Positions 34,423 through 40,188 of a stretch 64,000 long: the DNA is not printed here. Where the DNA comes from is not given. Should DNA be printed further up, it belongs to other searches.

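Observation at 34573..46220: Six-gene minus-strand array linking a polyprenyl-phosphate glycosylation trio to a GWxTD protein, an M81 peptidase and a giant CTD beta-helix protein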

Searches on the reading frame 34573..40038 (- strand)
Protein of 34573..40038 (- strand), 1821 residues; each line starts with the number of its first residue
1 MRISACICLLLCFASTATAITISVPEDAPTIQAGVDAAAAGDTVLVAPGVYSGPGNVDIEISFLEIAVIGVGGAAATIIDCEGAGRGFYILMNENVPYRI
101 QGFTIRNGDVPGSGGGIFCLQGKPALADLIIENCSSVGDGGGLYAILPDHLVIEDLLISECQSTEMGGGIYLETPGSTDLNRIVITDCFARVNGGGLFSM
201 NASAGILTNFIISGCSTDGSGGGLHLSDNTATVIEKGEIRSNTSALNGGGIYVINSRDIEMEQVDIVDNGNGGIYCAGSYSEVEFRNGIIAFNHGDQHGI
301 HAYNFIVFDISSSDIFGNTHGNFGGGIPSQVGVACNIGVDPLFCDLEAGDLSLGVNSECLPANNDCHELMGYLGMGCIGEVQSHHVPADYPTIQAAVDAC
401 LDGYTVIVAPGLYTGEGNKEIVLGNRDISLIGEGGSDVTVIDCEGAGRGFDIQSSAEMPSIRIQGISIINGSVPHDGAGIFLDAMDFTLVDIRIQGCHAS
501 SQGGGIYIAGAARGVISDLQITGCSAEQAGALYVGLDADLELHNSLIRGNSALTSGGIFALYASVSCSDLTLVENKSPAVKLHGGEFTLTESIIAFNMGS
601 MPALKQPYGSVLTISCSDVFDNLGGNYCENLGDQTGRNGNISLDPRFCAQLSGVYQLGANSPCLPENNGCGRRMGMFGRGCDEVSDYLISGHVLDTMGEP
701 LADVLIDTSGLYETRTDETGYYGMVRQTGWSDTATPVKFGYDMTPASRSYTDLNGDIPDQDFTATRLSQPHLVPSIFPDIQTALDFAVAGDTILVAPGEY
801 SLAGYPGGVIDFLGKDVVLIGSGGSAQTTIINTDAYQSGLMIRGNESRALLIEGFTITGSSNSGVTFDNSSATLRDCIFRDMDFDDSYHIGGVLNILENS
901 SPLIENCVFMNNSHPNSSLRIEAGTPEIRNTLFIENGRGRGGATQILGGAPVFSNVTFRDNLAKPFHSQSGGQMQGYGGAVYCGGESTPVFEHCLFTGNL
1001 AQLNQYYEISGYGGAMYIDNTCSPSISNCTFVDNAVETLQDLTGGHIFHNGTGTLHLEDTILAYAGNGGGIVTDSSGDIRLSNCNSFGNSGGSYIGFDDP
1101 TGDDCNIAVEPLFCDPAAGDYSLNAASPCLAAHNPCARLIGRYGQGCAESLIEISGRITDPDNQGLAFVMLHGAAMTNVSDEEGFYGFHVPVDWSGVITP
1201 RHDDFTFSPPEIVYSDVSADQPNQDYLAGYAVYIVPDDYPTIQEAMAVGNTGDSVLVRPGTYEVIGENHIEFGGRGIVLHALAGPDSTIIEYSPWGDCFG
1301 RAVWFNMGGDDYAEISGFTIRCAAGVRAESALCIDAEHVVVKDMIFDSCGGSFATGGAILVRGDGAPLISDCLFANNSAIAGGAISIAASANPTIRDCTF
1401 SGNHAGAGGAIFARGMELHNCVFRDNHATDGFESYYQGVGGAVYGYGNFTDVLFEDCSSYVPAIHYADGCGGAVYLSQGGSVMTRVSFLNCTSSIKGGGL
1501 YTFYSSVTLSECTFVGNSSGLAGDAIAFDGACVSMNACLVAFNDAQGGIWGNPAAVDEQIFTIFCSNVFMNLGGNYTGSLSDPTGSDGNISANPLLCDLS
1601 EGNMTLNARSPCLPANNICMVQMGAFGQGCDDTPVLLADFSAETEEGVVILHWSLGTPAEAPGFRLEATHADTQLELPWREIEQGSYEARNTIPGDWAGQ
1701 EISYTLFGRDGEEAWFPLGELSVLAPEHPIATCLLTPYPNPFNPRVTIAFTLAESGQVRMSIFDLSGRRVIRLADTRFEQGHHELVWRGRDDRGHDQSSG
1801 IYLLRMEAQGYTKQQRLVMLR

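Call 5: search_protein_families(library=pfam, proteins=[window:34573-40038:-], max_evalue=0.01)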
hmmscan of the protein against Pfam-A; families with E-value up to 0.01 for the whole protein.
window:34573-40038:- (1821 aa): 9 families
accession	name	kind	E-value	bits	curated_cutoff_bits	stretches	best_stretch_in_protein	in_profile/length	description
PF13229.12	Beta_helix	-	3.5e-44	150.7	25.9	6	1336-1514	8-158/158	Right handed beta helix region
PF05048.19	NosD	-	4.5e-12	46.3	23.6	1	159-281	52-161/212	Periplasmic copper-binding protein (NosD)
PF17161.10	DUF5123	-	1.2e-10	42.9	35.1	0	1026-1128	3-103/113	Domain of unknown function (DUF5123)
PF18962.6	Por_Secre_tail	-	3.5e-06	27.6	27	1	1738-1818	2-74/75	Secretion system C-terminal sorting domain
PF13860.13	FlgD_ig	-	3.2e-05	24.2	27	1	1747-1809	13-76/79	FlgD Ig-like domain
PF13620.12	CarboxypepD_reg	-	0.00011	22.9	32.3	0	689-722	2-40/82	Carboxypeptidase regulatory-like domain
PF16318.11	DUF4957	-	0.0012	19.1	30.8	0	151-210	70-132/142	Domain of unknown function (DUF4957)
PF15976.11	CooC_C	-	0.0078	16.7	29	0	1154-1190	19-55/93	CS1-pili formation C-terminal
PF02415.23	Chlam_PMP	-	0.0099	16.5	20.6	1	1397-1413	1-18/19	Chlamydia polymorphic membrane protein (Chlamydia_PMP) repeat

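Call 6: search_protein_families(library=ncbifam, proteins=[window:34573-40038:-], max_evalue=0.1)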
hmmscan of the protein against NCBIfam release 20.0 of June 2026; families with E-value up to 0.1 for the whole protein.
window:34573-40038:- (1821 aa): 7 families
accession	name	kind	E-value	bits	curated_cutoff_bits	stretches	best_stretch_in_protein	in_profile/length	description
TIGR04247.1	NosD_copper_fam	subfamily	1.2e-17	63.6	300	3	393-526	1-120/377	nitrous oxide reductase family maturation protein NosD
TIGR04183.1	Por_Secre_tail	domain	5e-08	32.8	23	1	1738-1818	2-70/72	T9SS type A sorting domain-containing protein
NF038113.1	T9SSA_dep_M36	equivalog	2.1e-06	26.2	885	1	1735-1819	793-868/869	T9SS-dependent M36 family metallopeptidase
NF033707.1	T9SS_sortase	equivalog_domain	4e-06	24.8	420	1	1736-1812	1000-1081/1095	type IX secretion system sortase PorU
NF052323.1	T9SSA_dep_M6i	equivalog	0.00035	18.6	600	1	1738-1815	961-1033/1043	T9SS-dependent M6-like inactivated metalloprotease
TIGR03805.1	beta_helix_1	subfamily_domain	0.00059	19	141.5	0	780-872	1-87/314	parallel beta-helix domain-containing protein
NF005176.1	PRK06655.1-1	equivalog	0.022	14.7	230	1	1754-1818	95-159/197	flagellar hook assembly protein FlgD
